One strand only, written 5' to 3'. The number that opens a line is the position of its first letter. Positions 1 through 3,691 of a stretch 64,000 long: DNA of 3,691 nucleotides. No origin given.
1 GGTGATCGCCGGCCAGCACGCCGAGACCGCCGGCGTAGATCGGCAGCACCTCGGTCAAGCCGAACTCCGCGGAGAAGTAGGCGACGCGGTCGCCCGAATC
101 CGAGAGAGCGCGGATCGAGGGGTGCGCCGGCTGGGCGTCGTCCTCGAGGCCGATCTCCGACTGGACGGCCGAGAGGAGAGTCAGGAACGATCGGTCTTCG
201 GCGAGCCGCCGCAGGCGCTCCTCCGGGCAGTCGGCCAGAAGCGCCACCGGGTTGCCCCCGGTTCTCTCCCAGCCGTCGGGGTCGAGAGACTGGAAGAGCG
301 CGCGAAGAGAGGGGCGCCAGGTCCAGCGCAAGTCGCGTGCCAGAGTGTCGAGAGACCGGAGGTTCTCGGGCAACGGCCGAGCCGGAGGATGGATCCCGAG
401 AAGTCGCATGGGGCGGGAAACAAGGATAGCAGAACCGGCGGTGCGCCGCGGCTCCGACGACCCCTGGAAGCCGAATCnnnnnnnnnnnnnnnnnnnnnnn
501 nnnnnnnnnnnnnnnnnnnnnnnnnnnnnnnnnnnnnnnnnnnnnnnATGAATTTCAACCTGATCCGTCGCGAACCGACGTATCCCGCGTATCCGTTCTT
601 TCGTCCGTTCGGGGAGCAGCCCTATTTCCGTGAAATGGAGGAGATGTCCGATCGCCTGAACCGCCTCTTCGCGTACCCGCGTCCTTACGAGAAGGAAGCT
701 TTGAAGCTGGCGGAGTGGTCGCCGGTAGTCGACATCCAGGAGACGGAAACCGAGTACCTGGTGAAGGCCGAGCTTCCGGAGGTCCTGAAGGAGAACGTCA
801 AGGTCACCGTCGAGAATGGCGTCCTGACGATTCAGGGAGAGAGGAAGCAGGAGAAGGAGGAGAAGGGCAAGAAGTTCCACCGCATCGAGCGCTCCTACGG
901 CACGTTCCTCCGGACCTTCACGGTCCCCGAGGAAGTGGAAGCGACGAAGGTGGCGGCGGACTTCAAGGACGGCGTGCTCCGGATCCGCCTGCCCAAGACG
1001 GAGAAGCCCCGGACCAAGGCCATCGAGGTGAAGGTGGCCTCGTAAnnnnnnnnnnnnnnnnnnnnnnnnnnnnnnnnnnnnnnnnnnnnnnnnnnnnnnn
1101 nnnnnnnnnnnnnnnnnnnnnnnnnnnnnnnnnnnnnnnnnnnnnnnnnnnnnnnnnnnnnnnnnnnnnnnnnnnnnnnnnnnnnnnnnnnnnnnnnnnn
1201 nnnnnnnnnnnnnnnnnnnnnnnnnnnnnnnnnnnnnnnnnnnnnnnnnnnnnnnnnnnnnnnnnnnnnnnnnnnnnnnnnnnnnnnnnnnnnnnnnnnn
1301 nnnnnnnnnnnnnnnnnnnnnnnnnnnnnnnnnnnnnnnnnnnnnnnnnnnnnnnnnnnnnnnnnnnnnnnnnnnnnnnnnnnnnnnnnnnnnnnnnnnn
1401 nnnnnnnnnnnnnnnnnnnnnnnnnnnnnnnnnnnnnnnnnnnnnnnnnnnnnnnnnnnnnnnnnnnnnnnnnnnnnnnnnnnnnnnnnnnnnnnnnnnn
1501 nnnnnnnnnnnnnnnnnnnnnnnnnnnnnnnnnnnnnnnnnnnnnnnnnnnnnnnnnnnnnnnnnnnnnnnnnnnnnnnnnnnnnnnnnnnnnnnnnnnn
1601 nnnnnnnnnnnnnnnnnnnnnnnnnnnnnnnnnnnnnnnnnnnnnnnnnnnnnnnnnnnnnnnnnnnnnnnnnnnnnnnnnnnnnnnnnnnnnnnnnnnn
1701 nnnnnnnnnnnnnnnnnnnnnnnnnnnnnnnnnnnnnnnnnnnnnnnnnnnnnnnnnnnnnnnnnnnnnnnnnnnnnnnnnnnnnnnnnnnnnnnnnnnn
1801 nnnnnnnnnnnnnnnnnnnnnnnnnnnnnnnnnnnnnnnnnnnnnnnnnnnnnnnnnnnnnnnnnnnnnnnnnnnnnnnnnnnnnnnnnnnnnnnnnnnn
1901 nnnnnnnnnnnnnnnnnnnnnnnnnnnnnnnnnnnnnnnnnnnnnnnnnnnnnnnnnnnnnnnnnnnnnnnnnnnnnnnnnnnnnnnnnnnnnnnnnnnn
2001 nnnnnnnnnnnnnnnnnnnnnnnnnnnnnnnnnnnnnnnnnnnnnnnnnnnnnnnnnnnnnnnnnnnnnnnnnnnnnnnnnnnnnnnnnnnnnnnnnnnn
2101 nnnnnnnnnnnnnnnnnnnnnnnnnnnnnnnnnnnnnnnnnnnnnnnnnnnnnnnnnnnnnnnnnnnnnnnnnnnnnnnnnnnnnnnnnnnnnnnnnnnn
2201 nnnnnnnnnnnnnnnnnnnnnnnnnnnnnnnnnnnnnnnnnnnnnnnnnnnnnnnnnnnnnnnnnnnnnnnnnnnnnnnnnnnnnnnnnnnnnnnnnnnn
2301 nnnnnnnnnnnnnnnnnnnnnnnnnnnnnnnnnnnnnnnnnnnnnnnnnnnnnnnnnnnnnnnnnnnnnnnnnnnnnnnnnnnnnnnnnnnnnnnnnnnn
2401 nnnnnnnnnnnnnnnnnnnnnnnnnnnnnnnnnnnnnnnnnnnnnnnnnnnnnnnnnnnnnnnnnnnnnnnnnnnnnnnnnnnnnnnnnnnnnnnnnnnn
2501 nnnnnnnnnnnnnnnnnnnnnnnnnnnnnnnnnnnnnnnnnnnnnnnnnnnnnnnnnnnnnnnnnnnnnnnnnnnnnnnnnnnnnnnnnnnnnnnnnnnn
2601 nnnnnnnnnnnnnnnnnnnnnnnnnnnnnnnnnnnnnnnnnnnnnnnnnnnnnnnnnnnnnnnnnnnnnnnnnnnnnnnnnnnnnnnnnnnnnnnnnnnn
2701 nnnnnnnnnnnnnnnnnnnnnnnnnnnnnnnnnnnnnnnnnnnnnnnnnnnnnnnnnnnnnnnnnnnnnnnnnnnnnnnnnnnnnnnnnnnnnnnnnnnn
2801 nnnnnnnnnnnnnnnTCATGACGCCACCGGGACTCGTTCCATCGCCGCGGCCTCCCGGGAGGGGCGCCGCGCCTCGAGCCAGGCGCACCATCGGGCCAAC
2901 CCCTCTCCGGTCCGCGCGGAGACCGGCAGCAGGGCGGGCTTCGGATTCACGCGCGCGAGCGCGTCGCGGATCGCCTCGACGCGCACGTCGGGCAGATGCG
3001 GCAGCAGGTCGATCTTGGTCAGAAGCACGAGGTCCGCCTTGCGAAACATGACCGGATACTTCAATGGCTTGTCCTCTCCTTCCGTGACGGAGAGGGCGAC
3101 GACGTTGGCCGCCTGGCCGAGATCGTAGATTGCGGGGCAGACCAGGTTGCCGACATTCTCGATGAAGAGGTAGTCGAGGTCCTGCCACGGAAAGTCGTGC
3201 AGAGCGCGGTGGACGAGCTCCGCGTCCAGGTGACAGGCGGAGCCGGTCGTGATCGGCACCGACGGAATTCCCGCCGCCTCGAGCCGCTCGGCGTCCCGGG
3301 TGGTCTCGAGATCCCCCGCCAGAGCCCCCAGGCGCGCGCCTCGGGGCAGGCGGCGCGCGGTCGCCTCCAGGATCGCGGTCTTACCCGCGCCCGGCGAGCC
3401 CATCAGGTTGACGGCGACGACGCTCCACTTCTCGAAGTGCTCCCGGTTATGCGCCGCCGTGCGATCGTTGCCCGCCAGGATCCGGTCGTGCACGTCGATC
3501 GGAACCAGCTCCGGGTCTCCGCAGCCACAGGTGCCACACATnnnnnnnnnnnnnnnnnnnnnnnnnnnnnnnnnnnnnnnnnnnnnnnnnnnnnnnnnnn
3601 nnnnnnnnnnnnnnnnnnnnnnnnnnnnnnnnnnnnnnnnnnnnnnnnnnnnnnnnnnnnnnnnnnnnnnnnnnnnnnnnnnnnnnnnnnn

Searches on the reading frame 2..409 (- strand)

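Call 17: search_protein_families(library=pfam, proteins=[window:2-409:-], max_evalue=0.01)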
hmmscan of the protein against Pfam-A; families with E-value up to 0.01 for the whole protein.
window:2-409:- (136 aa): 1 family
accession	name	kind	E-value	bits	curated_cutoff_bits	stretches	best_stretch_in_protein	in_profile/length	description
PF11897.13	DUF3417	-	3e-28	98.9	25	1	13-122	1-109/109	Protein of unknown function (DUF3417)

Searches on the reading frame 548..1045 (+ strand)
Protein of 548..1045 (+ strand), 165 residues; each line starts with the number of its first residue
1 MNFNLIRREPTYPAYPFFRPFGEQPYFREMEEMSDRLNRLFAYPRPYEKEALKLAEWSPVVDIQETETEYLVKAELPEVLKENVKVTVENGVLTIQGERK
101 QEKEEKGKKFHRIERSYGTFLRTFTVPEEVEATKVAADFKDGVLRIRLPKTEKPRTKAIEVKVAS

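Call 17: search_protein_families(library=pfam, proteins=[window:548-1045:+], max_evalue=0.01)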
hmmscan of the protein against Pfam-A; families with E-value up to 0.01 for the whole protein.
window:548-1045:+ (165 aa): 4 families
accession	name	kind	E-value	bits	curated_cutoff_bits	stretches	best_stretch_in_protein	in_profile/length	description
PF00011.27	HSP20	-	1.5e-25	89.7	20.8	1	62-162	1-100/102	Hsp20/alpha crystallin family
PF17886.7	ArsA_HSP20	-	6.6e-06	26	22.5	1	68-147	2-62/63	HSP20-like domain found in ArsA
PF10988.14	DUF2807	-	0.00048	20.4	24.2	0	69-105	20-56/181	Putative auto-transporter adhesin, head GIN domain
PF18046.7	FKBP26_C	-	0.00082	20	27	0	68-96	5-33/72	FKBP26_C-terminal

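Call 49: search_solved_structures(query=window:548-1045:+, max_evalue=0.001)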
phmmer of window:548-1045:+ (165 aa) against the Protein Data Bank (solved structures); distinct sequences matched with E-value up to 0.001: 23.
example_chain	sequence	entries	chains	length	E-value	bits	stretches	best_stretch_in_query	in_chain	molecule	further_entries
2byu_A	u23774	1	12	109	1.4e-21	80.4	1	61-161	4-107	HEAT SHOCK PROTEIN 16.9B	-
5j7n_A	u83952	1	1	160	1.9e-21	80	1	32-161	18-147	Low molecular weight heat shock protein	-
1gme_A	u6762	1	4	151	2.4e-21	79.6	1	61-161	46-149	HEAT SHOCK PROTEIN 16.9B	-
3gt6_A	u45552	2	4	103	1.4e-20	77.1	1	54-151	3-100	Low molecular weight heat shock protein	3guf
3gla_A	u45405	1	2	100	2.8e-20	76.1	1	55-151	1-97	Low molecular weight heat shock protein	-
5ds2_A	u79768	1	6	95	7e-20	74.9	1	60-150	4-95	18.1 kDa class I heat shock protein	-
3w1z_A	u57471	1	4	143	2.7e-19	73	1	24-158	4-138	Heat shock protein 16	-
2h50_A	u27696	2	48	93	4.6e-19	72.2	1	61-150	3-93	small heat shock protein Hsp26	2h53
5nms_A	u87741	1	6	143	6.7e-16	61.9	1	27-163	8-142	25.3 kDa heat shock protein, chloroplastic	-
7bzw_1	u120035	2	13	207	7.5e-16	61.8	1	26-163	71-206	Heat shock protein 21, chloroplastic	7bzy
6ewn_A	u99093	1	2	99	2e-14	57.1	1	58-153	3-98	HspA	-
5nms_B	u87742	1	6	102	3.2e-14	56.5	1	62-163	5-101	25.3 kDa heat shock protein, chloroplastic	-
5ds1_A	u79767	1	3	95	1.7e-13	54.1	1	60-148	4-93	17.1 kDa class II heat shock protein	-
5zs3_A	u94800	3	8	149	1.1e-08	38.5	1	67-161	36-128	Molecular chaperone (Small heat shock protein) | Small heat shock protein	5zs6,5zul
6l6m_A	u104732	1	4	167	4.7e-07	33.2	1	38-155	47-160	Heat shock protein hsp20 family putative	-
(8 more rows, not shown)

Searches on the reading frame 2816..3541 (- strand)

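Call 17: search_protein_families(library=pfam, proteins=[window:2816-3541:-], max_evalue=0.01)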
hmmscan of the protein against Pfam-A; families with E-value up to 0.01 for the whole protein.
window:2816-3541:- (241 aa): 1 family
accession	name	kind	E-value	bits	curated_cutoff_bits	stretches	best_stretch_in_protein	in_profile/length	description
PF02492.25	cobW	-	3.5e-18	66.2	20.7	1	44-201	3-175/180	CobW/HypB/UreG, nucleotide-binding domain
